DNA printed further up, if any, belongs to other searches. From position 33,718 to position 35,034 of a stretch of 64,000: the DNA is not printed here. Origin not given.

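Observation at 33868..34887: Full-length ERG6/SMT-type sterol C-24 methyltransferase homologue in a bacterial genome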

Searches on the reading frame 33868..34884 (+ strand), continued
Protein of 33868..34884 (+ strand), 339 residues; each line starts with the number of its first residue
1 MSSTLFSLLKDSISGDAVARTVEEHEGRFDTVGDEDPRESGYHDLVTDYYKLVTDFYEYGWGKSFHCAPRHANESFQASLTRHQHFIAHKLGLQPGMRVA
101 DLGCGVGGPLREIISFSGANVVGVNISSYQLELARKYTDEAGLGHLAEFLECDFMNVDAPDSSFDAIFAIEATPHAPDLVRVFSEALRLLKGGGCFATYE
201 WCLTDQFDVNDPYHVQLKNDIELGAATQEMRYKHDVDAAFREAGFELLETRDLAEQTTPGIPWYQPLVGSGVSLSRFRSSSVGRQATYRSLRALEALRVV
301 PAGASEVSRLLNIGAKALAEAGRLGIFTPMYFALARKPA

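Call 55: find_homologous_proteins(query=L122:10001-11929:+, max_evalue=1e-50)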
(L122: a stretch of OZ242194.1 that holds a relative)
Query L122:10001-11929:+ (643 aa): 995 proteins with E <= 1e-50 among 8000 candidates; the best 120 are listed.
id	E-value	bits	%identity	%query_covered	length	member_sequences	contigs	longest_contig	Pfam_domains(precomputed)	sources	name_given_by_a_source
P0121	0.0e+0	1454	100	96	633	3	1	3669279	PF13243.13,PF00432.28,PF13249.13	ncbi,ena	-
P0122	0.0e+0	1402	97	96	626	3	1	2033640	PF13243.13,PF13249.13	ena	-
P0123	0.0e+0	1341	89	100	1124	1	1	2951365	PF01266.31,PF08491.17,PF07992.21,PF13243.13,PF01494.26,PF13249.13,PF12831.14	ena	-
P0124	0.0e+0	1322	87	100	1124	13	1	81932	PF01266.31,PF08491.17,PF07992.21,PF13243.13,PF01494.26,PF13249.13,PF12831.14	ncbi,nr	ncbi:MAG: FAD-dependent monooxygenase [Acidimicrobiia bacterium]|nr:FAD-dependent monooxygenase [Aci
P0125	0.0e+0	1322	87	100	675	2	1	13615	PF07678.21,PF13243.13,PF00432.28,PF13249.13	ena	-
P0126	0.0e+0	1316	87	100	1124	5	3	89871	PF01266.31,PF08491.17,PF07992.21,PF13243.13,PF01494.26,PF13249.13,PF12831.14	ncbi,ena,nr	ncbi:MAG: FAD-dependent monooxygenase [bacterium]|nr:FAD-dependent monooxygenase [bacterium]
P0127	0.0e+0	1314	87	99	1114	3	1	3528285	PF01266.31,PF08491.17,PF13243.13,PF00432.28,PF01494.26,PF13249.13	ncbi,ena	-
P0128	0.0e+0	1313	87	100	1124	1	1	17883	PF01266.31,PF08491.17,PF07992.21,PF13243.13,PF01494.26,PF13249.13,PF12831.14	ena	-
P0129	0.0e+0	1312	88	100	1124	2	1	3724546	PF01266.31,PF08491.17,PF07992.21,PF13243.13,PF01494.26,PF13249.13,PF12831.14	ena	-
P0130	0.0e+0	1311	88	100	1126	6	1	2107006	PF01266.31,PF08491.17,PF07992.21,PF13243.13,PF01494.26,PF13249.13,PF12831.14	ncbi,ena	-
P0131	0.0e+0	1292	86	100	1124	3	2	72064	PF01266.31,PF08491.17,PF07992.21,PF13243.13,PF01494.26,PF13249.13,PF12831.14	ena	-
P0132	0.0e+0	1288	85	100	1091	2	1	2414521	PF08491.17,PF13243.13,PF00432.28,PF01494.26,PF13249.13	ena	-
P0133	0.0e+0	1280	95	89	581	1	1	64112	PF13243.13,PF00432.28,PF13249.13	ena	-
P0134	0.0e+0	1274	85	100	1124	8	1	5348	PF01266.31,PF08491.17,PF07992.21,PF13243.13,PF01494.26,PF13249.13,PF12831.14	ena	-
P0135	0.0e+0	1273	85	100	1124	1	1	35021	PF01266.31,PF08491.17,PF07992.21,PF13243.13,PF01494.26,PF13249.13,PF12831.14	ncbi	-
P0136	0.0e+0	1270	85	100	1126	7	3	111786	PF01266.31,PF08491.17,PF13243.13,PF01494.26,PF13249.13,PF12831.14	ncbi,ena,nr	ncbi:MAG: FAD-dependent monooxygenase [bacterium]|nr:FAD-dependent monooxygenase [bacterium]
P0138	0.0e+0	1250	83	100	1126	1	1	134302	PF01266.31,PF08491.17,PF07992.21,PF13243.13,PF01494.26,PF13249.13,PF12831.14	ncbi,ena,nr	ncbi:MAG: FAD-dependent monooxygenase [bacterium]|nr:FAD-dependent monooxygenase [bacterium]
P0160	0.0e+0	1178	79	99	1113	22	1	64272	PF01266.31,PF08491.17,PF13243.13,PF01494.26,PF13249.13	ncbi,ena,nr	ncbi:MAG: FAD-dependent monooxygenase [Acidimicrobiaceae bacterium]|nr:FAD-dependent monooxygenase [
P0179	0.0e+0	1159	77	100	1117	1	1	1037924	PF01266.31,PF08491.17,PF03486.21,PF13243.13,PF00432.28,PF01494.26,PF13249.13,PF12831.14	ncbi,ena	-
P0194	0.0e+0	1151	76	99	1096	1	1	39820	PF08491.17,PF13243.13,PF01494.26,PF13249.13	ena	-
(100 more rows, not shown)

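Call 56: list_cluster_members(proteins=[P0002, P0008, P0160, P0124, P0121, P0107, P0103, P0011, P0026, P0179])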
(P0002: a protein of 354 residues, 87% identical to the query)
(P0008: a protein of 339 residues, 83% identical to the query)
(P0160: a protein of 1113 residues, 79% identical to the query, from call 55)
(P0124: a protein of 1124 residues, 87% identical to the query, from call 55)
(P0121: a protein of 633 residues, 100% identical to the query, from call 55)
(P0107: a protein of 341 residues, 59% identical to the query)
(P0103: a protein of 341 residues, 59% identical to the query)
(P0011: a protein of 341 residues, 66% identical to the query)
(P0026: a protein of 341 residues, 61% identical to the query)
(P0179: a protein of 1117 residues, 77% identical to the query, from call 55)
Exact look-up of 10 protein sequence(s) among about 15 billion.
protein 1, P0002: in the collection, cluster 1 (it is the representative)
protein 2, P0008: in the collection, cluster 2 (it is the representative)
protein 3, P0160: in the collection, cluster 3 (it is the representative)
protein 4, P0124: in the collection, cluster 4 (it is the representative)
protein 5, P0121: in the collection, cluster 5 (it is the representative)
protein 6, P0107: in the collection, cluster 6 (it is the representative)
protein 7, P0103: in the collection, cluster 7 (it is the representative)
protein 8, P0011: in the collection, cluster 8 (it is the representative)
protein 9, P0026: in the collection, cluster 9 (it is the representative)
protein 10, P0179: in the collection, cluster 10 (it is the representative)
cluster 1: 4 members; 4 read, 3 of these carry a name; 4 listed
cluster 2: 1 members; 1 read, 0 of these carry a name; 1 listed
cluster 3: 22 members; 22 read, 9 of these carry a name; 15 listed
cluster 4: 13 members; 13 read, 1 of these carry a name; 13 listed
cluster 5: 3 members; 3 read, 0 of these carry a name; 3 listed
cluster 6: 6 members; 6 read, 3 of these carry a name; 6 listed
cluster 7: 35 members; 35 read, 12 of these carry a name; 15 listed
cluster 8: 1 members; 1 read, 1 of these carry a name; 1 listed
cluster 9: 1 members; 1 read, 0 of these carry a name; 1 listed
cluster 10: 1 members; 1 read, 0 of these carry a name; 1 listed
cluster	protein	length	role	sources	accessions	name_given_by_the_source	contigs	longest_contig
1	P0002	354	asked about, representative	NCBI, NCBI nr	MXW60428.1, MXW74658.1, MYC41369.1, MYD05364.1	MAG: methyltransferase domain-containing protein [Acidimicrobiaceae bacterium] | methyltransferase domain-containing protein [Acidimicrobiaceae bacterium]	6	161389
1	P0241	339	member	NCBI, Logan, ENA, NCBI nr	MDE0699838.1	MAG: sterol 24-C-methyltransferase family protein [Acidimicrobiaceae bacterium] | sterol 24-C-methyltransferase family protein [Acidimicrobiaceae bacterium]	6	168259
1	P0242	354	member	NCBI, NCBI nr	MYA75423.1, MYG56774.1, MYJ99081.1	MAG: methyltransferase domain-containing protein [Acidimicrobiaceae bacterium] | methyltransferase domain-containing protein [Acidimicrobiaceae bacterium]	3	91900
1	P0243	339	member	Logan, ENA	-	-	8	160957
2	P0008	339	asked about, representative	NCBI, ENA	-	-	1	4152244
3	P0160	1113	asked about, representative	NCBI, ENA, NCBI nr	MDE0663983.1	MAG: FAD-dependent monooxygenase [Acidimicrobiaceae bacterium] | FAD-dependent monooxygenase [Acidimicrobiaceae bacterium]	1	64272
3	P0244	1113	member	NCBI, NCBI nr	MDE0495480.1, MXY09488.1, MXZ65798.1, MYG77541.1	MAG: hypothetical protein F4Z00_09640 [Acidimicrobiaceae bacterium] | FAD-dependent monooxygenase [Acidimicrobiaceae bacterium]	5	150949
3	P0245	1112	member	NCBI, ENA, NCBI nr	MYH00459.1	MAG: hypothetical protein F4144_13375 [Acidimicrobiaceae bacterium] | hypothetical protein [Acidimicrobiaceae bacterium]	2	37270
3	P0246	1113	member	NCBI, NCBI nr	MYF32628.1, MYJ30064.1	MAG: hypothetical protein F4217_04440 [Acidimicrobiaceae bacterium] | hypothetical protein [Acidimicrobiaceae bacterium]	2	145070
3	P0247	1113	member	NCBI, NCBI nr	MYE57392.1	MAG: hypothetical protein F4X30_10005 [Acidimicrobiaceae bacterium] | hypothetical protein [Acidimicrobiaceae bacterium]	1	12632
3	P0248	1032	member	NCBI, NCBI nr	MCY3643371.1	MAG: FAD-dependent monooxygenase, partial [Acidimicrobiaceae bacterium] | FAD-dependent monooxygenase [Acidimicrobiaceae bacterium]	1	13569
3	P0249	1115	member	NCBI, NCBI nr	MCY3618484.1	MAG: FAD-dependent monooxygenase [Acidimicrobiaceae bacterium] | FAD-dependent monooxygenase [Acidimicrobiaceae bacterium]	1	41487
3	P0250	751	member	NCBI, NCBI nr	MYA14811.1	MAG: hypothetical protein F4Z26_08825, partial [Acidimicrobiaceae bacterium] | hypothetical protein [Acidimicrobiaceae bacterium]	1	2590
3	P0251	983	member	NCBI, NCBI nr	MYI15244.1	MAG: hypothetical protein F4108_05970, partial [Acidimicrobiaceae bacterium] | hypothetical protein [Acidimicrobiaceae bacterium]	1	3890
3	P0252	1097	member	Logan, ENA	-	-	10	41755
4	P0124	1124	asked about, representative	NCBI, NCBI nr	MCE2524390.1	MAG: FAD-dependent monooxygenase [Acidimicrobiia bacterium] | FAD-dependent monooxygenase [Acidimicrobiia bacterium]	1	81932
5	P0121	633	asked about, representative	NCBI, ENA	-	-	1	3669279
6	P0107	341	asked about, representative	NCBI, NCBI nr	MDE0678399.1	MAG: methyltransferase domain-containing protein [Acidimicrobiaceae bacterium] | methyltransferase domain-containing protein [Acidimicrobiaceae bacterium]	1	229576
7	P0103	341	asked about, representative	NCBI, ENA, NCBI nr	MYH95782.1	MAG: methyltransferase domain-containing protein [Acidimicrobiia bacterium] | methyltransferase domain-containing protein [Acidimicrobiia bacterium]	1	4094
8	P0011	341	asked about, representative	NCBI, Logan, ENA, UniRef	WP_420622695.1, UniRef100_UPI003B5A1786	sterol methyltransferase [Candidatus Poriferisodalis sp.] | sterol methyltransferase n=1 Tax=Candidatus Poriferisodalis sp. TaxID=3101277 ...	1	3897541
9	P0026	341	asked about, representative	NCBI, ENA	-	-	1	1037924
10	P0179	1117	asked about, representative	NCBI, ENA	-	-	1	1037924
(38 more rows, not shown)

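Call 57: list_cluster_members(proteins=[window:33868-34884:+, P0001, P0009, P0010, P0126, P0136, P0138, P0135, P0127, P0130])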
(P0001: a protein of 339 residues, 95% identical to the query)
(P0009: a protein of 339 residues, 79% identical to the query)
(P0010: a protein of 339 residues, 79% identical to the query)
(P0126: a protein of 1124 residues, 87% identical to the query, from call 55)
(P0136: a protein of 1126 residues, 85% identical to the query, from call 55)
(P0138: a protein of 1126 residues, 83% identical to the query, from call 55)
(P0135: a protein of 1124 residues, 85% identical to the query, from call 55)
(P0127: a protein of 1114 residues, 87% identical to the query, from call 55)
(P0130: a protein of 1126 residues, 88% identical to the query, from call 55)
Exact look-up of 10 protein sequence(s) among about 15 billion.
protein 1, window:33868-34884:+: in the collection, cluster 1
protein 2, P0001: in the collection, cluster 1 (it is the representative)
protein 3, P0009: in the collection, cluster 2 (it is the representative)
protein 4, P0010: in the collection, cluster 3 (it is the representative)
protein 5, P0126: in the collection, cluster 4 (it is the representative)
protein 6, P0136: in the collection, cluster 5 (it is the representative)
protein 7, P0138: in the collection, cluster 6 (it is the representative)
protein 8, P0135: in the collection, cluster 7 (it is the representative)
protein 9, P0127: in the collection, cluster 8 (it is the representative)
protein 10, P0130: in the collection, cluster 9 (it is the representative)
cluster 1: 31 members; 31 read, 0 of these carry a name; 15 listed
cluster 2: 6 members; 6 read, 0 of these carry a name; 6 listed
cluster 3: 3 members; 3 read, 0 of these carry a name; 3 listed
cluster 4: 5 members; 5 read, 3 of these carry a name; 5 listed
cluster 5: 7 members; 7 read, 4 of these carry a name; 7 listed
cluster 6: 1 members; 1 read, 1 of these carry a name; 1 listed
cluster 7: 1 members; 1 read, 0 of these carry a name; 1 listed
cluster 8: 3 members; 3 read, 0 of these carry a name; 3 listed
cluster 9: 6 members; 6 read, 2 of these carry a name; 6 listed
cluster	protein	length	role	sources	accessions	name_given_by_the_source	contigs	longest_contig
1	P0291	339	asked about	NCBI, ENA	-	-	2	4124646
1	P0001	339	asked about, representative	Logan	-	-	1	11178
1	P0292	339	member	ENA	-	-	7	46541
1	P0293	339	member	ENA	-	-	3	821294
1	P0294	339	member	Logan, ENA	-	-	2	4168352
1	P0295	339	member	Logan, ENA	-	-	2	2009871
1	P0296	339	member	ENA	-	-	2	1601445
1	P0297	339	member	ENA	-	-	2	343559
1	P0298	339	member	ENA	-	-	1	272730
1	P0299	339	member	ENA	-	-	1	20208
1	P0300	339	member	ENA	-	-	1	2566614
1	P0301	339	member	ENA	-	-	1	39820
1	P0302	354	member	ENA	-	-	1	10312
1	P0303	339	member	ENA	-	-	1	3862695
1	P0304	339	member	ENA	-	-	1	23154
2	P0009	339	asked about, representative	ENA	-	-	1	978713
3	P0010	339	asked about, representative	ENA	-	-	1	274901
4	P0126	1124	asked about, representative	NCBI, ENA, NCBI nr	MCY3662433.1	MAG: FAD-dependent monooxygenase [bacterium] | FAD-dependent monooxygenase [bacterium]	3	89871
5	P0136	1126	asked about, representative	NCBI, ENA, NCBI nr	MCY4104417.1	MAG: FAD-dependent monooxygenase [bacterium] | FAD-dependent monooxygenase [bacterium]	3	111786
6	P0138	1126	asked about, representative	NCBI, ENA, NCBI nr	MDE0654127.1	MAG: FAD-dependent monooxygenase [bacterium] | FAD-dependent monooxygenase [bacterium]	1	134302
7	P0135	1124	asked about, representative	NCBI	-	-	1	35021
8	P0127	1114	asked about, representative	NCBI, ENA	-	-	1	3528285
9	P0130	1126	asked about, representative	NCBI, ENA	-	-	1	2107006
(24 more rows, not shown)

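Call 58: find_encoding_contigs(protein=P0160, flank=10000, max_places=3)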
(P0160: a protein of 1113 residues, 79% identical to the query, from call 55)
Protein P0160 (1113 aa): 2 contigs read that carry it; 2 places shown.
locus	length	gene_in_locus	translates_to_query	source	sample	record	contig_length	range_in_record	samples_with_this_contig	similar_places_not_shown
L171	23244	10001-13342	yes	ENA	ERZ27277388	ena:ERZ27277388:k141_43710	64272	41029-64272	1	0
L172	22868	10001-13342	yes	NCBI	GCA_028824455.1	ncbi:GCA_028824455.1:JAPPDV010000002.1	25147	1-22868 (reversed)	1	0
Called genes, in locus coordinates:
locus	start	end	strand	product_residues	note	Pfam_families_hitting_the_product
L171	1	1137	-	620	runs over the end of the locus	PF00270:DEAD, PF13307:Helicase_C_2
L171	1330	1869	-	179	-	PF00080:Sod_Cu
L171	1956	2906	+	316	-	PF00892:EamA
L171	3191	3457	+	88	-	-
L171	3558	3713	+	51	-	-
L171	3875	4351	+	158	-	-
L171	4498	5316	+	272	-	PF03328:HpcH_HpaI, PF15617:C-C_Bond_Lyase (faint)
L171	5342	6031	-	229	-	PF05013:FGase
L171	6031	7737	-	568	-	PF01019:G_glu_transpept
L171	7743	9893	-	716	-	PF02655:ATP-grasp_3 (weak), PF07478:Dala_Dala_lig_C, PF01546:Peptidase_M20 (weak)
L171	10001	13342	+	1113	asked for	PF01266:DAO (weak), PF01494:FAD_binding_3, PF08491:SE, PF13249:SQHop_cyclase_N, PF13243:SQHop_cyclase_C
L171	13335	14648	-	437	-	PF00480:ROK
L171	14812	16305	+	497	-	PF01547:SBP_bac_1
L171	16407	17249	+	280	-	PF00528:BPD_transp_1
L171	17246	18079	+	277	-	PF00528:BPD_transp_1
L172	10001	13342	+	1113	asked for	PF01266:DAO (weak), PF01494:FAD_binding_3, PF08491:SE, PF13249:SQHop_cyclase_N, PF13243:SQHop_cyclase_C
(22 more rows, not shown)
